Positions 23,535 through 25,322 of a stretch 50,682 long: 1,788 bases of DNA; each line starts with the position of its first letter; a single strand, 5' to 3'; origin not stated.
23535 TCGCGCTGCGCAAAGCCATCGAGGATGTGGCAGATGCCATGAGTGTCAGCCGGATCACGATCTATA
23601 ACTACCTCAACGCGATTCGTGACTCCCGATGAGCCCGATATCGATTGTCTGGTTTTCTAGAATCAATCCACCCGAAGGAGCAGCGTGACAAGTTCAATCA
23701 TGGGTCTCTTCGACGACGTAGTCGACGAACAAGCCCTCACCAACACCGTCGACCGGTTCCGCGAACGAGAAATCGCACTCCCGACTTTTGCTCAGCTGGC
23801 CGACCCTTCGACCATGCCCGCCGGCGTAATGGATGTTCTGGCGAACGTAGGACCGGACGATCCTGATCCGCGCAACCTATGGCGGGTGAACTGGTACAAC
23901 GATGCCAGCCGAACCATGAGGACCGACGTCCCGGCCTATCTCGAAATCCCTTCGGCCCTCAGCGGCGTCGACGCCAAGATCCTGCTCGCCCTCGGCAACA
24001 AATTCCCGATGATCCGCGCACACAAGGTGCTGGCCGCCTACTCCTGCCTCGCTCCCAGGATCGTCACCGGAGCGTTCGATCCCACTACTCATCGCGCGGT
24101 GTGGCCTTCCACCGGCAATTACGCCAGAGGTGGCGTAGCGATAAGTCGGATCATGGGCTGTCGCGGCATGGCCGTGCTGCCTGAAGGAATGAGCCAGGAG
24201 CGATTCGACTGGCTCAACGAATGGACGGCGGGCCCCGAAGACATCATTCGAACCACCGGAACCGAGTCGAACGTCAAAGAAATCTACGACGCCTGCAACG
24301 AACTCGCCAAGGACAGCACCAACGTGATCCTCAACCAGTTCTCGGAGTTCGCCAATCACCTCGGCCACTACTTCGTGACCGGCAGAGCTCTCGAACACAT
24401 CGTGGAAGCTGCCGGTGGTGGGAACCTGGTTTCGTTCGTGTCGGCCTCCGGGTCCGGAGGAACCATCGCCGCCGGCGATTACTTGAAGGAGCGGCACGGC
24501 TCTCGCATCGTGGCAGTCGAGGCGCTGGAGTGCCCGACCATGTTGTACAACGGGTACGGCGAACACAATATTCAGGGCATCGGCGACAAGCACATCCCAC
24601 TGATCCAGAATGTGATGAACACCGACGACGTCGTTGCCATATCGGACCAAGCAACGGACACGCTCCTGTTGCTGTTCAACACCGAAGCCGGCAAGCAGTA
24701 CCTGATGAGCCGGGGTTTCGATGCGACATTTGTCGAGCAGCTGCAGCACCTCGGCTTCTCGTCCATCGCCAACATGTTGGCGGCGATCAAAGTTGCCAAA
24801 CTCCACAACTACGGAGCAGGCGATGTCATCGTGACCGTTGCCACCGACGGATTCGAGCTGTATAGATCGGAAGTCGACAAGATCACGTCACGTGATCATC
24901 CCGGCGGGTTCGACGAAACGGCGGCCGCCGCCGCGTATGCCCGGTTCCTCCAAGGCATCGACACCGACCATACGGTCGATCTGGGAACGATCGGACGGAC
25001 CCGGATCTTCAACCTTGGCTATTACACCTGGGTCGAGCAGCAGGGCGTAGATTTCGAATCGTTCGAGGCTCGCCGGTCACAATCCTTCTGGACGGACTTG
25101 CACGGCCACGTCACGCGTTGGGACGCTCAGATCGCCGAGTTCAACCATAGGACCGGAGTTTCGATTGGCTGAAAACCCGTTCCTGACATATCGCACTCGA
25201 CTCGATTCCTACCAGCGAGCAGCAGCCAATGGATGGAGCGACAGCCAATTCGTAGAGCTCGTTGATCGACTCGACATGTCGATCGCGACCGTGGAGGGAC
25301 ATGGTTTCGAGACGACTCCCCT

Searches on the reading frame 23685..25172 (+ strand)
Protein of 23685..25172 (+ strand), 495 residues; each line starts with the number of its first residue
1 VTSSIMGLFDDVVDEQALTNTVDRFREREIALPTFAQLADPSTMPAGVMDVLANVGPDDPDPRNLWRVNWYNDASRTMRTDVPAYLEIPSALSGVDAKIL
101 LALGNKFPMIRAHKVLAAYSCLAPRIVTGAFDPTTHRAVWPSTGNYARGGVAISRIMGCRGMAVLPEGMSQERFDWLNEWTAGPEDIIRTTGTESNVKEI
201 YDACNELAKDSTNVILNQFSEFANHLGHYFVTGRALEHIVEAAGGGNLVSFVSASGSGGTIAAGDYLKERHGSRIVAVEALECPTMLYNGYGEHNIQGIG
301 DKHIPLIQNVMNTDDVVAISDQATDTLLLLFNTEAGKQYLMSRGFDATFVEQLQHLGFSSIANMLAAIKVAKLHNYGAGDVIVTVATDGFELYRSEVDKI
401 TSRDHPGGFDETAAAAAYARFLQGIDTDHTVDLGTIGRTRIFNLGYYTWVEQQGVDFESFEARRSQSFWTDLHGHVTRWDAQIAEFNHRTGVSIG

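Call 8: search_protein_families(library=pfam, proteins=[window:23685-25172:+])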
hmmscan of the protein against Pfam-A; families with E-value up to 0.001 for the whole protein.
window:23685-25172:+ (495 aa): 1 family
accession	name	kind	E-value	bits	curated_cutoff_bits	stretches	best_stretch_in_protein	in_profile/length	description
PF00291.31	PALP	-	8.4e-16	58.6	35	1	111-387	35-294/295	Pyridoxal-phosphate dependent enzyme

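Call 10: search_protein_families(library=ncbifam, proteins=[window:23685-25172:+], max_evalue=0.001)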
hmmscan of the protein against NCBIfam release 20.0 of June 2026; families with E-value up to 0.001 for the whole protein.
window:23685-25172:+ (495 aa): 8 families
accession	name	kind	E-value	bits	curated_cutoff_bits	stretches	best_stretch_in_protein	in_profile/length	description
TIGR01139.1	cysK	equivalog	9.7e-24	84.1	350.95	1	139-395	61-294/298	cysteine synthase A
TIGR01136.1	cysKM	subfamily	4.6e-23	82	344.15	1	140-394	62-294/299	cysteine synthase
NF007989.0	PRK10717.1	equivalog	5.2e-20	71.8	387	1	138-397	68-316/334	cysteine synthase A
TIGR01137.1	cysta_beta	equivalog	8.2e-16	57.7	510.25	1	137-324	64-254/457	cystathionine beta-synthase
NF008735.0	PRK11761.1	equivalog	2.1e-12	46.9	413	1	143-327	71-242/296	cysteine synthase CysM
TIGR01138.1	cysM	equivalog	3e-11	43.4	394.2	1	152-395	76-286/290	cysteine synthase B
TIGR03945.1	PLP_SbnA_fam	equivalog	5e-09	35.7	349.95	1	112-324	36-244/304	2,3-diaminopropionate biosynthesis protein SbnA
NF053679.1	CysteaSynCapA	equivalog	1.3e-07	30.7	600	1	151-323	83-261/329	cysteate synthase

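Call 34: search_solved_structures(query=window:23685-25172:+, max_evalue=0.001)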
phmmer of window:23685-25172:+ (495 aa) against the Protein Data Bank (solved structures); distinct sequences matched with E-value up to 0.001: 76 (the best 60 are shown).
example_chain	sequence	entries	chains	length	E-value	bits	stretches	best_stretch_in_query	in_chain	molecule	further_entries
7n2t_A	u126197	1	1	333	4.2e-17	65.1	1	114-331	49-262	Cysteine synthase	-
1z7w_A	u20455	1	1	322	2.5e-16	62.5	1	119-327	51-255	Cysteine synthase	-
2isq_A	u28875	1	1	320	2.5e-16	62.5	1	119-327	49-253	Cysteine synthase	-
1z7y_A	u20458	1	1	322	3.2e-16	62.2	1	125-327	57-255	Cysteine synthase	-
3fca_A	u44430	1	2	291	1.7e-15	59.7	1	139-395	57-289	Cysteine synthase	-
1o58_A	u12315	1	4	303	2e-15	59.5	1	139-395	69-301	O-acetylserine sulfhydrylase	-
8b9y_A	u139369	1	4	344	1.1e-14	57.1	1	95-386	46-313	Cysteine synthase, putative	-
2egu_A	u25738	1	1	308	2e-14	56.2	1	138-322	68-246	Cysteine synthase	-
9jxu_A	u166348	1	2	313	1.1e-13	53.8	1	139-395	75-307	Cysteine synthase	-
5xa2_A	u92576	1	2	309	1.5e-13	53.3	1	88-393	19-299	Cysteine synthase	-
5xoq_A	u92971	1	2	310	1.5e-13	53.3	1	88-393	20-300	Cysteine synthase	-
4aec_A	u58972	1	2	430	2.1e-13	52.9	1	117-340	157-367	CYSTEINE SYNTHASE, MITOCHONDRIAL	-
4i1y_A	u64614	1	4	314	2.6e-13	52.5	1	138-355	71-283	Cysteine synthase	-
3spx_A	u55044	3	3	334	4.8e-13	51.7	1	92-374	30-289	O-acetyl serine sulfhydrylase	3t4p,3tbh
8b9m_A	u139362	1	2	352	5.6e-13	51.5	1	92-385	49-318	Cysteine synthase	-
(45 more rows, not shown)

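Call 43: find_homologous_proteins(query=window:23685-25172:+, max_evalue=0.00001)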
Query window:23685-25172:+ (495 aa): 8000 proteins with E <= 0.00001 among 8000 candidates; the best 120 are listed.
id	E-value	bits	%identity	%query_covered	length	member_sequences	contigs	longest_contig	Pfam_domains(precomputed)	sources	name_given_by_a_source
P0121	0.0e+0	1137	100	100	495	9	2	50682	PF00291.32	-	-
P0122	0.0e+0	1053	92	100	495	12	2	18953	PF00291.32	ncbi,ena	-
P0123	9.4e-297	1002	86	99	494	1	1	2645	PF00291.32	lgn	-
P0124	1.0e-296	1002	86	99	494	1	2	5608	PF00291.32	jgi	-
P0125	1.0e-296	1002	87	99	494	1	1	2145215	PF00291.32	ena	-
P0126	1.9e-294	995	86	99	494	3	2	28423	PF00291.32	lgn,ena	-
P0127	2.5e-289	978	84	100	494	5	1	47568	PF00291.32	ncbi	-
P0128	3.2e-285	964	83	100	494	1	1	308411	PF00291.32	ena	-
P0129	1.6e-265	899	77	100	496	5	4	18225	PF00291.32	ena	-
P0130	2.4e-264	895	77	100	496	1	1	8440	PF00291.32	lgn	-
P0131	8.7e-262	887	85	91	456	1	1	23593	PF00291.32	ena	-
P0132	1.3e-257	873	76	100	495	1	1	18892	PF00291.32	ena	-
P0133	1.5e-257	873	76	100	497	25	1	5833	PF00291.32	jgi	jgi:cysteine synthase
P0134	2.3e-254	862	76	99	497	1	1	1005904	PF00291.32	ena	-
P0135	4.2e-254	862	-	-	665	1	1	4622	PF00291.32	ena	-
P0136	4.2e-254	862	-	-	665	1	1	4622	PF00291.32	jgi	jgi:cysteine synthase A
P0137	4.6e-254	861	75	100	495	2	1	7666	PF00291.32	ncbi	-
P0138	1.2e-251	854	73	100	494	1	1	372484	PF00291.32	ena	-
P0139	3.0e-251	852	73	100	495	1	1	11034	PF00291.32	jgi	jgi:cysteine synthase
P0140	5.0e-251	851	74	100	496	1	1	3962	PF00291.32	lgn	-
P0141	6.4e-251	851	76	99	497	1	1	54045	PF00291.32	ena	-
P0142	8.4e-251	851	73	100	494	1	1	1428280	PF00291.32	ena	-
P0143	8.1e-249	844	74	100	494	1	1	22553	PF00291.32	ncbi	-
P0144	3.1e-248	842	73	99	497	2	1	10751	PF00291.32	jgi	jgi:cysteine synthase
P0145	1.1e-247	840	74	99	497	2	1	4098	PF00291.32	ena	-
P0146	2.1e-245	833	71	100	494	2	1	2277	PF00291.32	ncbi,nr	ncbi:MAG: pyridoxal-phosphate dependent enzyme [Acidimicrobiia bacterium]|nr:pyridoxal-phosphate dep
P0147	6.1e-245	831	71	100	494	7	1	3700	PF00291.32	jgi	jgi:cysteine synthase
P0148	1.6e-244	830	72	100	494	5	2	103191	PF00291.32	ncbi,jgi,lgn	ncbi:MAG TPA: pyridoxal-phosphate dependent enzyme [Acidimicrobiia bacterium]|jgi:cysteine synthase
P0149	1.8e-244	830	73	100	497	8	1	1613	PF00291.32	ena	-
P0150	1.8e-244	830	72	100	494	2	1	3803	PF00291.32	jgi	jgi:cysteine synthase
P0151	3.7e-244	829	72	100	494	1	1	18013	PF00291.32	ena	-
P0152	6.9e-244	828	72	100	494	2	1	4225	PF00291.32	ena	-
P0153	7.3e-244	828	74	99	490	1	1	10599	PF00291.32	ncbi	-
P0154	2.2e-243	826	72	99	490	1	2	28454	PF00291.32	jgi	jgi:cysteine synthase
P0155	2.2e-243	826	72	100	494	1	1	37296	PF00291.32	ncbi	ncbi:MAG: pyridoxal-phosphate dependent enzyme [Acidimicrobiia bacterium]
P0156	2.2e-243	826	71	100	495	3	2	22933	PF00291.32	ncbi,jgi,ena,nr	ncbi:MAG: pyridoxal-phosphate dependent enzyme [Acidimicrobiia bacterium]|nr:pyridoxal-phosphate dep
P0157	2.5e-243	826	72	99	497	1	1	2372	PF00291.32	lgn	-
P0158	4.7e-243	825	72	100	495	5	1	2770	PF00291.32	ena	-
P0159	5.8e-243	825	71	100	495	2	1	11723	PF00291.32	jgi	-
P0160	6.3e-243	825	71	99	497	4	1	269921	PF00291.32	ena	-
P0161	1.3e-242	824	71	100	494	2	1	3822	PF00291.32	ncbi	-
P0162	1.5e-242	824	71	99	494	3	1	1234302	PF00291.32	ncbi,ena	-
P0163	2.1e-242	823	72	100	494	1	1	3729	PF00291.32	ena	-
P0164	2.3e-242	823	72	99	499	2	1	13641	PF00291.32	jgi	-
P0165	3.4e-241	819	71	100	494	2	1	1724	PF00291.32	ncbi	-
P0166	4.2e-241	819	71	100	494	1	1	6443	PF00291.32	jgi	jgi:cysteine synthase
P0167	4.6e-241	819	76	94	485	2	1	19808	PF00291.32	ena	-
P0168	2.0e-240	816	70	100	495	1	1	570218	PF00291.32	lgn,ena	-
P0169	3.5e-240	816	73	98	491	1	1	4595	PF00291.32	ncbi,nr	ncbi:MAG TPA: pyridoxal-phosphate dependent enzyme [Acidimicrobiia bacterium]|nr:pyridoxal-phosphate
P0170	4.9e-240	815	70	99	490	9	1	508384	PF00291.32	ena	-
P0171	5.6e-240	815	73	98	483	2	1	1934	PF00291.32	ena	-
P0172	8.2e-240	814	71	100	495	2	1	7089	PF00291.32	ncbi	-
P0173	9.8e-240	814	71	100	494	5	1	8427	PF00291.32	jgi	jgi:cysteine synthase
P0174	9.8e-240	814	71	100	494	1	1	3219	PF00291.32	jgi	jgi:cysteine synthase A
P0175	2.5e-239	813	71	100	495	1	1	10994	PF00291.32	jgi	jgi:cysteine synthase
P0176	3.8e-239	812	71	99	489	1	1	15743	PF00291.32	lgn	-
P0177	9.9e-239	811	72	99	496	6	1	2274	PF00291.32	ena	-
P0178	1.2e-238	811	71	100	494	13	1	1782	PF00291.32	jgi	jgi:cysteine synthase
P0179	1.4e-238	810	71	99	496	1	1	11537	PF00291.32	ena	-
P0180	1.9e-238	810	71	99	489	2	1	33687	PF00291.32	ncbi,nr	ncbi:MAG TPA: pyridoxal-phosphate dependent enzyme [Acidimicrobiia bacterium]|nr:pyridoxal-phosphate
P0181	5.0e-238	809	71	99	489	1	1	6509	PF00291.32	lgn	-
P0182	8.0e-238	808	71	99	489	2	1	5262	PF00291.32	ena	-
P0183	1.1e-237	807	71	100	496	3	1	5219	PF00291.32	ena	-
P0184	2.0e-237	807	71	99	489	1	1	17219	PF00291.32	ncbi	ncbi:MAG: pyridoxal-phosphate dependent enzyme [Acidimicrobiia bacterium]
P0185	8.6e-237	805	70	100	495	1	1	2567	PF00291.32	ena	-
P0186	8.9e-237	804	71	99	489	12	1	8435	PF00291.32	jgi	jgi:cysteine synthase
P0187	1.6e-236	804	71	99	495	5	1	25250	PF00291.32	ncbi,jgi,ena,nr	ncbi:MAG: pyridoxal-phosphate dependent enzyme [Gammaproteobacteria bacterium]|nr:pyridoxal-phosphat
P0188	2.2e-236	803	71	99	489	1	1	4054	PF00291.32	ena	-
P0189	4.4e-236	802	70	100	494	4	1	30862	PF00291.32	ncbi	-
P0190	5.4e-236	802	70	100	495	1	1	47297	PF00291.32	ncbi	-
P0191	8.2e-236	801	71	99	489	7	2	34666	PF00291.32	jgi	jgi:cysteine synthase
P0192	8.3e-236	801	69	100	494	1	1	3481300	PF00291.32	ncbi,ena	-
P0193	9.0e-236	801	71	99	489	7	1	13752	PF00291.32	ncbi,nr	ncbi:MAG TPA: pyridoxal-phosphate dependent enzyme [Acidimicrobiia bacterium]|nr:pyridoxal-phosphate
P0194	1.5e-235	800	70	99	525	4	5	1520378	PF00291.32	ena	-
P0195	7.5e-235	798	69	100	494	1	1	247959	PF00291.32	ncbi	-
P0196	7.8e-235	798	70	100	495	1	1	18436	PF00291.32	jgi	jgi:cysteine synthase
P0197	2.4e-234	796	68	100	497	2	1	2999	PF00291.32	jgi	-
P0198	4.0e-234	796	70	99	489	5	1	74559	PF00291.32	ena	-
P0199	7.6e-234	795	69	100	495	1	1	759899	PF00291.32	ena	-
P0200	8.9e-234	795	69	100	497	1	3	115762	PF00291.32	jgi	jgi:cysteine synthase A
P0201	3.9e-233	792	69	98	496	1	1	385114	PF00291.32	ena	-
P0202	2.0e-232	790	70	100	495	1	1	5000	PF00291.32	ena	-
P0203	4.6e-232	789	68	99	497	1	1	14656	PF00291.32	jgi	jgi:cysteine synthase A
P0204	1.5e-231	787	67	100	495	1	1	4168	PF00291.32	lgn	-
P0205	1.6e-231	787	68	100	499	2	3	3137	PF00291.32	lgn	-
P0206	2.2e-231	787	69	98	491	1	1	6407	PF00291.32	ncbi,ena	-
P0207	2.9e-231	786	69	98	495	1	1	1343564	PF00291.32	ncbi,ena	-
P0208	5.7e-231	785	69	98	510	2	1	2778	PF00291.32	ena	-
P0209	6.2e-231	785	68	100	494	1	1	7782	PF00291.32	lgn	-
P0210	2.0e-230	784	68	98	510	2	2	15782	PF00291.32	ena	-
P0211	3.8e-230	783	69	99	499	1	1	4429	PF00291.32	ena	-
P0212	6.5e-230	782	69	98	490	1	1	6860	PF00291.32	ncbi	-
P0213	1.8e-229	780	69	98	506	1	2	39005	PF00291.32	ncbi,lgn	-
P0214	2.1e-229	780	67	100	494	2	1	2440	PF00291.32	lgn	-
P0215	3.5e-229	779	68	100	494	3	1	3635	PF00291.32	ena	-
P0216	4.1e-229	779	69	99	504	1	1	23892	PF00291.32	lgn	-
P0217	4.7e-229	779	68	99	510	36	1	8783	PF00291.32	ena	-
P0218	3.3e-228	776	69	98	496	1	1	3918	PF00291.32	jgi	jgi:cysteine synthase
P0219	9.3e-228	775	67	98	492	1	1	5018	PF00291.32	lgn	-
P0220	1.0e-226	771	68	99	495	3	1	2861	PF00291.32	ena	-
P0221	2.1e-226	770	68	99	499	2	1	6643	PF00291.32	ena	-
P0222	2.8e-226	770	67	99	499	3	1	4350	PF00291.32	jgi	jgi:cysteine synthase A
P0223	4.2e-226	769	68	98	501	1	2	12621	PF00291.32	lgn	-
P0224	1.3e-225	768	68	99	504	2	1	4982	PF00291.32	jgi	jgi:cysteine synthase A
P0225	2.0e-225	767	68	100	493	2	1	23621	PF00291.32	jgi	-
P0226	3.8e-225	766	68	98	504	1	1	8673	PF00291.32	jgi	jgi:cysteine synthase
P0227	6.5e-225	765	67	99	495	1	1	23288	PF00291.32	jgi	jgi:cysteine synthase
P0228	6.6e-225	765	67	99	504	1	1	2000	PF00291.32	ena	-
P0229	4.2e-224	763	66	100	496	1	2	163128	PF00291.32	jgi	jgi:cysteine synthase A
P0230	6.2e-224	762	67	99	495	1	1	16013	PF00291.32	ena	-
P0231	7.1e-224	762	68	96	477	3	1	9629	PF00291.32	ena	-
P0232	6.5e-223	759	67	98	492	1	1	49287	PF00291.32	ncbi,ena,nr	ncbi:MAG: pyridoxal-phosphate dependent enzyme [Acidimicrobiia bacterium]|nr:pyridoxal-phosphate dep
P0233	9.7e-223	758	67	99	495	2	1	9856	PF00291.32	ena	-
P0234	1.4e-222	758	65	100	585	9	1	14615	PF00291.32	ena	-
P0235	1.7e-222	757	68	99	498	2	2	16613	PF00291.32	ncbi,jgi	-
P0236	4.2e-222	756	67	99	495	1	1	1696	PF00291.32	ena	-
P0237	5.6e-221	752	66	98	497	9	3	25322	PF00291.32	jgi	jgi:cysteine synthase A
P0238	1.2e-220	751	66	99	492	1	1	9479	PF00291.32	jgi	jgi:cysteine synthase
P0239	1.2e-220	751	67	99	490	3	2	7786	PF00291.32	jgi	jgi:cysteine synthase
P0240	1.3e-220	751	67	98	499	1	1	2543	PF00291.32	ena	-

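Call 62: predict_structure(alignment_id=A3)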
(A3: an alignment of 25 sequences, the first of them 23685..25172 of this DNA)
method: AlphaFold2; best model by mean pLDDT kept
length: 495 residues; sequences in the alignment: 25
mean_pLDDT: 84.5   pTM: 0.89
mean pLDDT of the five models: 84.5, 83.1, 80.7, 80.4, 77.0
residues with pLDDT >= 90: 250; 70-90: 176; 50-70: 40; < 50: 29
segments of 3 or more residues with pLDDT < 50: 1-5, 284-306
pLDDT, mean of each block of 10 residues (from residue 1): 50 91 96 96 91 89 93 89 95 97 74 88 92 93 78 92 79 79 80 65 85 79 87 96 97 81 93 89 41 30 52 87 93 97 97 92 96 97 90 85 90 97 91 83 69 72 85 89 96 81
secondary structure, 60 per line:
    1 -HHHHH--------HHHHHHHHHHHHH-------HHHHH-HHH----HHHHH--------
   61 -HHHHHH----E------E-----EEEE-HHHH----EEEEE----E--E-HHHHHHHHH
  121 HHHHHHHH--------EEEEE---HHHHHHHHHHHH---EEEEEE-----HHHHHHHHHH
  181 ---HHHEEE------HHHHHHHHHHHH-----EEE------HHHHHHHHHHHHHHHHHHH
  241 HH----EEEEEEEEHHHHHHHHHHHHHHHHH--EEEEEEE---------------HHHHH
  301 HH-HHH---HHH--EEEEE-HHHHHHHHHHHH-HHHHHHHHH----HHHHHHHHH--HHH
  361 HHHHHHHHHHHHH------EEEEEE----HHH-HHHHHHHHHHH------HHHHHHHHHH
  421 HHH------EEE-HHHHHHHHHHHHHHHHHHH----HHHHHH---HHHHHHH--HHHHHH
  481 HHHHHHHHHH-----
elements in order: H2-6 H15-27 H35-39 H48-52 H62-67 E85-88 H90-93 E98-102 H112-128 E137-141 H145-156 E160-165 H171-180 E187-189 H196-207 E213-215 H222-242 E247-254 H255-271 E274-280 H296-302 E315-319 H321-332 H334-342 H347-355 H358-373 E380-385 H394-404 H411-423 E430-432 H434-452 H457-462 H466-472 H475-490

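Call 65: fold_search(model_id=the predicted structure, library=pdb)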
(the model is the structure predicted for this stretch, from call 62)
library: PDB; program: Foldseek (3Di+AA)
matches with E <= 10: 1713; with E <= 0.001: 480
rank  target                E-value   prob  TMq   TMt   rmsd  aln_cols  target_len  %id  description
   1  8b9y_B                5.9e-13  1.00  0.50  0.75   6.1       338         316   28  Cysteine Synthase from Trypanosoma cruzi with PLP and OAS (released 2023-05-31)
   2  8b9y_D                8.6e-13  1.00  0.50  0.74   4.9       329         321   29  Cysteine Synthase from Trypanosoma cruzi with PLP and OAS (released 2023-05-31)
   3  6c4p                  9.0e-13  1.00  0.52  0.74   5.0       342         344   24  Crystal Structures of Cystathionine beta-Synthase from Saccharomyces cerevisiae: the Structure of the PMP Complex (released 2018-04-25)
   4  6c2h                  1.8e-12  1.00  0.51  0.71   4.7       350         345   23  Crystal Structures of Cystathionine beta-Synthase from Saccharomyces cerevisiae: the Structure of the Catalytic Core (released 2018-04-25)
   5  3vc3_A                2.8e-12  1.00  0.51  0.76   4.4       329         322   22  Crystal structure of beta-cyanoalanine synthase K95A mutant in soybean (released 2012-09-12)
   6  3vc3_F                2.9e-12  1.00  0.51  0.76   4.4       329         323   22  Crystal structure of beta-cyanoalanine synthase K95A mutant in soybean (released 2012-09-12)
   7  1z7y                  3.0e-12  1.00  0.50  0.75   5.1       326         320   26  Crystal Structure of the Arabidopsis thaliana O-Acetylserine Sulfhydrylase K46A mutant (released 2005-09-20)
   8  4aec_B                3.0e-12  1.00  0.49  0.73   5.3       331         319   27  Crystal Structure of the Arabidopsis thaliana O-Acetyl-Serine-(Thiol)- Lyase C (released 2012-02-22)
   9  5xa2_A                3.3e-12  1.00  0.48  0.74   5.0       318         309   25  Crystal Structure of O-acetylserine sulfhydrylase from Planctomyces Limnophila (released 2017-04-12)
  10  3vbe_B                4.0e-12  1.00  0.50  0.75   4.5       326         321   23  Crystal structure of beta-cyanoalanine synthase in soybean (released 2012-09-12)
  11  2q3d                  5.1e-12  1.00  0.50  0.78   4.6       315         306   25  2.2 A Resolution Crystal Structure of O-Acetylserine Sulfhydrylase (OASS) From MYCOBACTERIUM TUBERCULOSIS in Complex wit (released 2007-06-12)
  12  8b9w_B                5.1e-12  1.00  0.49  0.70   5.4       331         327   26  Cysteine Synthase from Trypanosoma theileri with PLP bound (released 2023-05-31)
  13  4aec_A                5.5e-12  1.00  0.49  0.72   5.2       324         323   27  Crystal Structure of the Arabidopsis thaliana O-Acetyl-Serine-(Thiol)- Lyase C (released 2012-02-22)
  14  3t4p_A                5.5e-12  1.00  0.49  0.72   5.1       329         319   28  Crystal structure of O-Acetyl Serine Sulfhydrylase from Leishmania donovani in complex with designed tetrapeptide (released 2012-08-01)
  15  4lmb                  5.8e-12  1.00  0.50  0.77   4.6       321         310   25  Crystal structure analysis of O-acetylserine sulfhydrylase CysK2 complexed with cystine from Microcystis aeruginosa 7806 (released 2014-06-04)
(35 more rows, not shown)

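Call 78: find_encoding_contigs(protein=P0192, flank=10000, max_places=2)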
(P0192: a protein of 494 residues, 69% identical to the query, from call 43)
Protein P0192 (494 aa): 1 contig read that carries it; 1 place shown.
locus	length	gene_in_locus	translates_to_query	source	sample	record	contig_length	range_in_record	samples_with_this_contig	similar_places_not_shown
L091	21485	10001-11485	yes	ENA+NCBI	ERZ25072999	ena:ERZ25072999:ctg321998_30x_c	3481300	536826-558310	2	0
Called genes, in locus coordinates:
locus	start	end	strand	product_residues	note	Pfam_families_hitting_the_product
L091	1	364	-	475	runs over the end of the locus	PF00941:FAD_binding_5, PF03450:CO_deh_flav_C, PF01799:Fer2_2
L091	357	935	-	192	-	PF00383:dCMP_cyt_deam_1, PF14437:MafB19-deam (weak)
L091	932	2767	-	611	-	PF13183:Fer4_8 (faint), PF13484:Fer4_16 (faint), PF13534:Fer4_17 (faint), PF00037:Fer4 (faint), PF12838:Fer4_7 (weak), PF13187:Fer4_9 (weak)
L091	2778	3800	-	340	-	PF01979:Amidohydro_1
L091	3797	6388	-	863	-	PF01799:Fer2_2, PF01315:Ald_Xan_dh_C, PF02738:MoCoBD_1, PF20256:MoCoBD_2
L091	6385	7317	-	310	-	PF00795:CN_hydrolase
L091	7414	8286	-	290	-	PF02608:Bmp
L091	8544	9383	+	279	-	PF00795:CN_hydrolase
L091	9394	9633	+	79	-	PF01910:Thiamine_BP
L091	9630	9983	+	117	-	PF13309:HTH_22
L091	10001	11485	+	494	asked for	PF00291:PALP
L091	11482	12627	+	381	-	PF00291:PALP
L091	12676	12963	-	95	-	-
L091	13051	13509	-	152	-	PF00582:Usp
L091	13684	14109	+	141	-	PF00582:Usp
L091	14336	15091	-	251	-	PF03853:YjeF_N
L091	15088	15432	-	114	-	-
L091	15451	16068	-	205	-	-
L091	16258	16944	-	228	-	-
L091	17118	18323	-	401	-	PF01053:Cys_Met_Meta_PP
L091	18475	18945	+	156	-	PF12840:HTH_20 (faint), PF13404:HTH_AsnC-type, PF13412:HTH_24, PF01037:AsnC_trans_reg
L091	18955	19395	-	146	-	PF10604:Polyketide_cyc2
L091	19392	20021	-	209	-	PF00440:TetR_N, PF17939:TetR_C_30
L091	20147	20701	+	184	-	-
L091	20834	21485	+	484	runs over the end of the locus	PF03060:NMO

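Call 79: find_encoding_contigs(protein=P0134, flank=10000, max_places=2)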
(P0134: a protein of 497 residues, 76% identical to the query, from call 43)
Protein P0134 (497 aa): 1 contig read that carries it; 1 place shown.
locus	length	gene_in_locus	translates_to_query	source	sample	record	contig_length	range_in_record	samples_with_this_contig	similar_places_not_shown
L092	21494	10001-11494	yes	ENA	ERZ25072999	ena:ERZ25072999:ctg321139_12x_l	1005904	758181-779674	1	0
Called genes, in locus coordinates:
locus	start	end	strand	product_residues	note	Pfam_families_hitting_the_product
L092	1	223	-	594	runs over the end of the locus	PF13484:Fer4_16 (faint), PF13534:Fer4_17 (faint), PF00037:Fer4 (faint), PF12797:Fer4_2 (faint), PF12838:Fer4_7 (weak), PF13187:Fer4_9 (weak)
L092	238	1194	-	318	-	PF01979:Amidohydro_1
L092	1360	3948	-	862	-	PF01799:Fer2_2, PF01315:Ald_Xan_dh_C, PF02738:MoCoBD_1, PF20256:MoCoBD_2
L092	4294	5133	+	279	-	PF00795:CN_hydrolase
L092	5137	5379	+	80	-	PF01910:Thiamine_BP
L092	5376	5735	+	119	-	PF13309:HTH_22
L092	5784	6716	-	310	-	PF00795:CN_hydrolase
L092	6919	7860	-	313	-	PF00696:AA_kinase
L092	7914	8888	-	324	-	PF02729:OTCace_N, PF00185:OTCace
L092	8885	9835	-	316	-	PF02729:OTCace_N, PF00185:OTCace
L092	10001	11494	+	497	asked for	PF00291:PALP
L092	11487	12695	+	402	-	PF00291:PALP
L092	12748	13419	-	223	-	PF13489:Methyltransf_23 (weak), PF13847:Methyltransf_31 (weak), PF08241:Methyltransf_11 (weak), PF08242:Methyltransf_12, PF13649:Methyltransf_25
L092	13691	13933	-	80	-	-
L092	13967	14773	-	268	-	PF00005:ABC_tran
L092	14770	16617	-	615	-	PF00528:BPD_transp_1, PF00005:ABC_tran, PF08352:oligo_HPY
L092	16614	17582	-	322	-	PF00528:BPD_transp_1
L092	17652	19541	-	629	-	PF00496:SBP_bac_5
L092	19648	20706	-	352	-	PF00586:AIRS, PF02769:AIRS_C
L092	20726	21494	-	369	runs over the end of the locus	PF01924:HypD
